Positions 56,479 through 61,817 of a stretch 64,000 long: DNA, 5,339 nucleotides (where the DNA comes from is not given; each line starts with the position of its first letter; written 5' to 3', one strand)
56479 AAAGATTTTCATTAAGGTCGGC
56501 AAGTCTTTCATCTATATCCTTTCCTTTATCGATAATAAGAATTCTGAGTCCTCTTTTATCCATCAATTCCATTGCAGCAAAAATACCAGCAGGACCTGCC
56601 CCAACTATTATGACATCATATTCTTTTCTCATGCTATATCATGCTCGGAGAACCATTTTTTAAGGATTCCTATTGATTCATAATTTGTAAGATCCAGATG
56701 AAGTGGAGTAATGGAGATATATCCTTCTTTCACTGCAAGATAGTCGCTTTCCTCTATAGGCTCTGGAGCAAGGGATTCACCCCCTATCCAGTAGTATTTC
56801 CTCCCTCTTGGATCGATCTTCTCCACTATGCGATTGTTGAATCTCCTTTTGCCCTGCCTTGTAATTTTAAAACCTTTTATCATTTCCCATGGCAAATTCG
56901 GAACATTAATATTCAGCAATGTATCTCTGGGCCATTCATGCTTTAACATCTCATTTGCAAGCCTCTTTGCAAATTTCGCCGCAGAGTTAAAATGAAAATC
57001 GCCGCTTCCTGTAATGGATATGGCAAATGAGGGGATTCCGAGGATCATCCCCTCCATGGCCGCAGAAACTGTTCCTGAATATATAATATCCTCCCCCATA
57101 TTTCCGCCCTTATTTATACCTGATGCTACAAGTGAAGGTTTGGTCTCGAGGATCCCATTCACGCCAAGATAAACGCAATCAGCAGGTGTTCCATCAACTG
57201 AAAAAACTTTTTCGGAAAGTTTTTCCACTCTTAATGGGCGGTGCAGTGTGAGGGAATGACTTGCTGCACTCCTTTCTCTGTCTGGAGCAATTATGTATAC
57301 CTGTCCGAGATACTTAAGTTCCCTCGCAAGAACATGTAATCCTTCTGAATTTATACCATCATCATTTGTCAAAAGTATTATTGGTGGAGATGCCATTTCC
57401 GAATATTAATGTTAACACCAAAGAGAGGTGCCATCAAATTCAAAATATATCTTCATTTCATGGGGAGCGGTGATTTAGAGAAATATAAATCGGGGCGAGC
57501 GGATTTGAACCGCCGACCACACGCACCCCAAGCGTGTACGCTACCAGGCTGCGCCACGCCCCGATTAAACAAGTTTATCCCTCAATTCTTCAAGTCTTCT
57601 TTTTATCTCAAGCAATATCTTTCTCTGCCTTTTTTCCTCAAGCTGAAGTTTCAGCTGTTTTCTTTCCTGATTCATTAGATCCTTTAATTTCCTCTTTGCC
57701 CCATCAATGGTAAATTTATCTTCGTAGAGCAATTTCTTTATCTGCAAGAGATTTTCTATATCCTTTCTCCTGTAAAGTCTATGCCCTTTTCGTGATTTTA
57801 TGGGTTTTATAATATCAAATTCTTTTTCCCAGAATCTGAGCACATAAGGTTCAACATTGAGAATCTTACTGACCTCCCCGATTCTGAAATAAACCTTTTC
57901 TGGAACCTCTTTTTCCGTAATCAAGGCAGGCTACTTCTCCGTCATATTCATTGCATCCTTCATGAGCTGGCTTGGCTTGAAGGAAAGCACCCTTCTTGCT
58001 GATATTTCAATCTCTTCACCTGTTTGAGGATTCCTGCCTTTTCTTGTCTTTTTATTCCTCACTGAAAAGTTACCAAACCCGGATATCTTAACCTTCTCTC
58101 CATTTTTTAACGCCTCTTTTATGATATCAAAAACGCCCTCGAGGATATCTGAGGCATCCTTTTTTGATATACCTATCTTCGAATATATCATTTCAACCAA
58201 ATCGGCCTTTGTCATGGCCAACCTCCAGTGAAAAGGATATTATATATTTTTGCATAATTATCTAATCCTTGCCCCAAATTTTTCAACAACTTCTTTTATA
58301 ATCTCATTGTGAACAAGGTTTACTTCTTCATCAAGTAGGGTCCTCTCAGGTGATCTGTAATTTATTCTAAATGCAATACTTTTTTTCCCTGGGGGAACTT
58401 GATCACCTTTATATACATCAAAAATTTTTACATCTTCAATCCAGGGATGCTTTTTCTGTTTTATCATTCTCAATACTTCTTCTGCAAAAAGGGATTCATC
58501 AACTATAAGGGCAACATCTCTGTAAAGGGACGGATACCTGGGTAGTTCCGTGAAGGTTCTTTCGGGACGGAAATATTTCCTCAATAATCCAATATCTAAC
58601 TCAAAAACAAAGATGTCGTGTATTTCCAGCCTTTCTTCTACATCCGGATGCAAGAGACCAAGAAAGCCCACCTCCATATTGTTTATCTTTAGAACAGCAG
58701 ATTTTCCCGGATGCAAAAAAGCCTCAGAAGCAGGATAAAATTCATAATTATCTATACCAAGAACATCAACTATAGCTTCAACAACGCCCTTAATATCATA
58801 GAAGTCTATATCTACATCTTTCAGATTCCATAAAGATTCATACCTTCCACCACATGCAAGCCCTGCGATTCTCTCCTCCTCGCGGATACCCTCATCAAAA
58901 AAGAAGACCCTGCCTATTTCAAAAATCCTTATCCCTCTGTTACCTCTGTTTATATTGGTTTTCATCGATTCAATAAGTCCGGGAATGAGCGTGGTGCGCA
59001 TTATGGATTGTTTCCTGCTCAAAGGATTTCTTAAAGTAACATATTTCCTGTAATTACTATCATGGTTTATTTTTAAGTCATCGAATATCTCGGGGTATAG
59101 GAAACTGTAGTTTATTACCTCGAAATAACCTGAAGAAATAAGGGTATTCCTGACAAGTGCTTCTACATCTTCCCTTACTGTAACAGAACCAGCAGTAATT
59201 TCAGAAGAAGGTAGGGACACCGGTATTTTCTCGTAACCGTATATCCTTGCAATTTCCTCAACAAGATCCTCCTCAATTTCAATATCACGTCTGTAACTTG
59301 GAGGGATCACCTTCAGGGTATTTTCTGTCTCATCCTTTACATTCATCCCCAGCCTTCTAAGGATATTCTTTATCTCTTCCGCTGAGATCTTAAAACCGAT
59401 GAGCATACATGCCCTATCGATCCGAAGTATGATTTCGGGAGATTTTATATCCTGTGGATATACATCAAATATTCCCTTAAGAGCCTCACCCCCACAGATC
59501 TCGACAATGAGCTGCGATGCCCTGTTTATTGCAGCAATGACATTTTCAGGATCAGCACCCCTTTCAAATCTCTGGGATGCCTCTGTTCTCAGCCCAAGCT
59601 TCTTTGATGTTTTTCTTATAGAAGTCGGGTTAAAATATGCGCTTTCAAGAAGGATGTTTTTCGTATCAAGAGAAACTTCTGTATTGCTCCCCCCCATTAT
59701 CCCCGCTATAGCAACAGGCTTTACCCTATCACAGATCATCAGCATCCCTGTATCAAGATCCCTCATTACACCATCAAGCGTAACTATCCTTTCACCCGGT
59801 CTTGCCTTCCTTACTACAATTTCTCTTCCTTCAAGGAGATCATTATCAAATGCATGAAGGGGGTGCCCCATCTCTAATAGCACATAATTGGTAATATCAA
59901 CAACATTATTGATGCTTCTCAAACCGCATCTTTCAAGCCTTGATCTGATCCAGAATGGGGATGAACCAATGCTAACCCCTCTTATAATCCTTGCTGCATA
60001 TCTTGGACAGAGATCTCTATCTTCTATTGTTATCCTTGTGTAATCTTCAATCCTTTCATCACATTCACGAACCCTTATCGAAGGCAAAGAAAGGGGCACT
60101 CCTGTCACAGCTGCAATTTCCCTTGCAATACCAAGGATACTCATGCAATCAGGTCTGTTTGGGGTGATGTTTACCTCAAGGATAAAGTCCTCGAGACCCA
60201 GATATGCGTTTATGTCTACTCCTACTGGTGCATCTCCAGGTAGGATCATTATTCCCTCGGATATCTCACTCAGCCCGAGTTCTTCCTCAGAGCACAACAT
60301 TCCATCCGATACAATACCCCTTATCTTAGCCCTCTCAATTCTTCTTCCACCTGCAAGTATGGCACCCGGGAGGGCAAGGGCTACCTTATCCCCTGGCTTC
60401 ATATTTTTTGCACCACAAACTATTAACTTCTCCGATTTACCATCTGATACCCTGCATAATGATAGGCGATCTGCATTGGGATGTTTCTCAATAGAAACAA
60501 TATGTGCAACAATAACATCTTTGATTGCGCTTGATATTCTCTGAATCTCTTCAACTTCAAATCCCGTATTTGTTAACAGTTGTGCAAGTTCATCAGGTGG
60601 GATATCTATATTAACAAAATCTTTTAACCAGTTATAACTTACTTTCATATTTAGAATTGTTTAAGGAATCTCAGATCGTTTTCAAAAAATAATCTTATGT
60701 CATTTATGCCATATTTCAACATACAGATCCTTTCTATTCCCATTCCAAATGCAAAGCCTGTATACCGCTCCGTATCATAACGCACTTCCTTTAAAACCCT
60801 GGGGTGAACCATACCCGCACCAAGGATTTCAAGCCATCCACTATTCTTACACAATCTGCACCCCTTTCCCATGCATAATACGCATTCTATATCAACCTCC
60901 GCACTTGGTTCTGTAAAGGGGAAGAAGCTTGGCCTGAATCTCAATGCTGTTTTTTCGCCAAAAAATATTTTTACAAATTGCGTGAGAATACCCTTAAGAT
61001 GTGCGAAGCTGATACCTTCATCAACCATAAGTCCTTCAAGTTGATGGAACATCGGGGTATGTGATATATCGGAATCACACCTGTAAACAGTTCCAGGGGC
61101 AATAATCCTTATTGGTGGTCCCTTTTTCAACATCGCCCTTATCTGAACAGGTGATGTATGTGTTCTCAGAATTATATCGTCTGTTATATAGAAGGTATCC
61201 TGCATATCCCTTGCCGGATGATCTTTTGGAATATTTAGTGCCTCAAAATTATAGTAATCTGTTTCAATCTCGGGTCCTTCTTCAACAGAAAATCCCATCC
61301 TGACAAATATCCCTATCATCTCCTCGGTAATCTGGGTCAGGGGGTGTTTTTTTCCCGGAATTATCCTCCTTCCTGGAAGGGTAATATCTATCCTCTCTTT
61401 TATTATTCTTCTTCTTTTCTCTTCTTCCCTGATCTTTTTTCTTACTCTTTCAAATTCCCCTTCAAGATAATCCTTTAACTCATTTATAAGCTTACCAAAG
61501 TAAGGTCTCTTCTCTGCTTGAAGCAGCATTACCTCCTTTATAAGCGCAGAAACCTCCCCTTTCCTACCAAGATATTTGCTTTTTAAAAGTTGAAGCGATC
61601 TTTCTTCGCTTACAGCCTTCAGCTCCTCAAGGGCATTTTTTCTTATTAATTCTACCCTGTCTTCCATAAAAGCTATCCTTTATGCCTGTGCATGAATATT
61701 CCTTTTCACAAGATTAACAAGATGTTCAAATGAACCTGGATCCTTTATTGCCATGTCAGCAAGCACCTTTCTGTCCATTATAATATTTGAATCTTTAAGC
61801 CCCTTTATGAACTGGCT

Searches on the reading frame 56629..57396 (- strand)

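Call 39: search_protein_families(library=pfam, proteins=[window:56629-57396:-], max_evalue=0.000001)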
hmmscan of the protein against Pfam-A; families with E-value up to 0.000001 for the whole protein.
window:56629-57396:- (255 aa): 1 family
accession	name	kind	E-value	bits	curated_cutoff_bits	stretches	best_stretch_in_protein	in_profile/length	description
PF01975.23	SurE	-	6e-66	222.3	22.1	1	7-187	1-188/189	Survival protein SurE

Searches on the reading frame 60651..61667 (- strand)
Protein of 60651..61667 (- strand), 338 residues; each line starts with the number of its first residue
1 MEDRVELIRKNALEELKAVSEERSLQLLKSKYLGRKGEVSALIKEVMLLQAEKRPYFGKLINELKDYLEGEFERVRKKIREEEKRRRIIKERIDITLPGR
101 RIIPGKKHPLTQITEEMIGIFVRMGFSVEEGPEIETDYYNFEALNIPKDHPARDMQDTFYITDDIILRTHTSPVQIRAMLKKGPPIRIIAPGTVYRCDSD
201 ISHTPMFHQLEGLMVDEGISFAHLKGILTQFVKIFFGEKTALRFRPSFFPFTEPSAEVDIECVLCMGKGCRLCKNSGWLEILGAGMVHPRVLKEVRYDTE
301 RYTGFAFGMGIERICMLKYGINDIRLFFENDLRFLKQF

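Call 46: list_cluster_members(proteins=[window:60651-61667:-, window:12889-14409:-, window:14444-17512:-, window:27359-29227:-, window:7352-8620:-, window:4194-4874:+, window:58258-60648:-, window:18417-19484:-])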
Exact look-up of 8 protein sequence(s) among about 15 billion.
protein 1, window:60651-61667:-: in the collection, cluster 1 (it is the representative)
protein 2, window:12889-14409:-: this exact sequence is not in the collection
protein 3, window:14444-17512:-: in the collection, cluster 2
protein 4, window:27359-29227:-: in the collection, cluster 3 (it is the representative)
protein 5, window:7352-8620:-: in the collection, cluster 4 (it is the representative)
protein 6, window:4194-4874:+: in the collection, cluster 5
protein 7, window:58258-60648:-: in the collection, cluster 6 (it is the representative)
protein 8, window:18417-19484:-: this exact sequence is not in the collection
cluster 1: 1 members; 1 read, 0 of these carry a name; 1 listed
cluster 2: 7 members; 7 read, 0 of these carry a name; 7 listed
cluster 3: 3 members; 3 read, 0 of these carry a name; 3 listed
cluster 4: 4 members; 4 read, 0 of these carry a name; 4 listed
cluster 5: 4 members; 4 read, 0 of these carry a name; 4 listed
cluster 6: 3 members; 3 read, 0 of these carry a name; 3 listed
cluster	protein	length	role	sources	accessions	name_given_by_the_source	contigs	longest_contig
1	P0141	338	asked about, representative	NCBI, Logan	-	-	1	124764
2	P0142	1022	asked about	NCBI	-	-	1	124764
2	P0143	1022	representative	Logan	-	-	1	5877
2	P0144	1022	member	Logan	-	-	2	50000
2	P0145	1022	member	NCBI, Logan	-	-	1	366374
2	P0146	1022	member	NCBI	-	-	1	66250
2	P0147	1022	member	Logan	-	-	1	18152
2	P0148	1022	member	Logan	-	-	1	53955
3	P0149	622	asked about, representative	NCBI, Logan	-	-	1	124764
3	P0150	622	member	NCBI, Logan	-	-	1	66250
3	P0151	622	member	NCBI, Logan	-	-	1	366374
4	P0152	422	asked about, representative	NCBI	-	-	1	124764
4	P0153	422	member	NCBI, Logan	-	-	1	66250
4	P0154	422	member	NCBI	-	-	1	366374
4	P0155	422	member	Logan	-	-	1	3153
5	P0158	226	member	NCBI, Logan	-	-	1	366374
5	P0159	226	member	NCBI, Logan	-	-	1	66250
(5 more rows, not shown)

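Call 48: find_encoding_contigs(protein=P0158, flank=6000, max_places=3)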
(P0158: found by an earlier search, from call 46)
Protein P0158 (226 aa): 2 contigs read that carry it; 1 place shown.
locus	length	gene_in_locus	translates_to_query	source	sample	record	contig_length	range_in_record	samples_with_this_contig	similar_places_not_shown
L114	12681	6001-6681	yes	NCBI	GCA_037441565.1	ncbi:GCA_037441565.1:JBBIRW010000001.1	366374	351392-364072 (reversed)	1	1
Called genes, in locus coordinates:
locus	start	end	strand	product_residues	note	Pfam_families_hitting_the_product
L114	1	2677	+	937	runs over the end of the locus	PF00873:ACR_tran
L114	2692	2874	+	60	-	PF11127:YgaP-like_TM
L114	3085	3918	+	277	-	PF00753:Lactamase_B, PF12706:Lactamase_B_2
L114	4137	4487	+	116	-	PF02635:DsrE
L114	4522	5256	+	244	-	PF09997:DUF2238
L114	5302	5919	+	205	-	PF01569:PAP2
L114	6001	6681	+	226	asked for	PF00733:Asn_synthase, PF02568:ThiI, PF06508:QueC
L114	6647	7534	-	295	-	PF02219:MTHFR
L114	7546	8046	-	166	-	PF01058:Oxidored_q6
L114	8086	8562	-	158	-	PF02915:Rubrerythrin (faint)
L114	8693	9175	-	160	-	PF13482:RNase_H_2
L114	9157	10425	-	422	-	PF01512:Complex1_51K, PF10531:SLBB (weak), PF22461:SLBB_2, PF10589:NADH_4Fe-4S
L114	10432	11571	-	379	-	PF08331:QueG_DUF1730, PF13237:Fer4_10 (faint), PF13484:Fer4_16, PF13646:HEAT_2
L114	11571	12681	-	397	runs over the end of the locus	PF00037:Fer4 (faint), PF13183:Fer4_8, PF13237:Fer4_10 (faint), PF12838:Fer4_7, PF13187:Fer4_9 (weak), PF13534:Fer4_17, PF02754:CCG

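Call 49: find_encoding_contigs(protein=P0159, flank=6000, max_places=3)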
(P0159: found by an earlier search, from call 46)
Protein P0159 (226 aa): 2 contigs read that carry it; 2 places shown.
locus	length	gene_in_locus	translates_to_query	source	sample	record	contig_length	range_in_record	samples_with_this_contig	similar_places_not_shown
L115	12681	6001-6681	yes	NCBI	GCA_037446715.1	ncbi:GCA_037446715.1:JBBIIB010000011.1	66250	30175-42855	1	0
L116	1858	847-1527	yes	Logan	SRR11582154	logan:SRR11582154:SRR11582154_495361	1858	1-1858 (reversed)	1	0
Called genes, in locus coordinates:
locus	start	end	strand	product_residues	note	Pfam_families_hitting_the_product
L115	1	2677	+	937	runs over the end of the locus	PF00873:ACR_tran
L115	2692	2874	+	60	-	PF11127:YgaP-like_TM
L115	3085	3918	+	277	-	PF00753:Lactamase_B, PF12706:Lactamase_B_2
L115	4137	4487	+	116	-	PF02635:DsrE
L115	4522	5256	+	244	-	PF09997:DUF2238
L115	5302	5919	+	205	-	PF01569:PAP2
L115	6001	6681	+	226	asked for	PF00733:Asn_synthase, PF02568:ThiI, PF06508:QueC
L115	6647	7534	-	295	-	PF02219:MTHFR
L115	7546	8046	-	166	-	PF01058:Oxidored_q6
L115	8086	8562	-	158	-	PF02915:Rubrerythrin (faint)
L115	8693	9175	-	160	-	PF13482:RNase_H_2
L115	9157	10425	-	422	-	PF01512:Complex1_51K, PF10531:SLBB (weak), PF22461:SLBB_2, PF10589:NADH_4Fe-4S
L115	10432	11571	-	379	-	PF08331:QueG_DUF1730, PF13237:Fer4_10 (faint), PF13484:Fer4_16, PF13646:HEAT_2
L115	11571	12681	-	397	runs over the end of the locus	PF00037:Fer4 (faint), PF13183:Fer4_8, PF13237:Fer4_10 (faint), PF12838:Fer4_7, PF13187:Fer4_9 (weak), PF13534:Fer4_17, PF02754:CCG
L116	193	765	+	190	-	PF01569:PAP2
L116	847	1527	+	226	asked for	PF00733:Asn_synthase, PF02568:ThiI, PF06508:QueC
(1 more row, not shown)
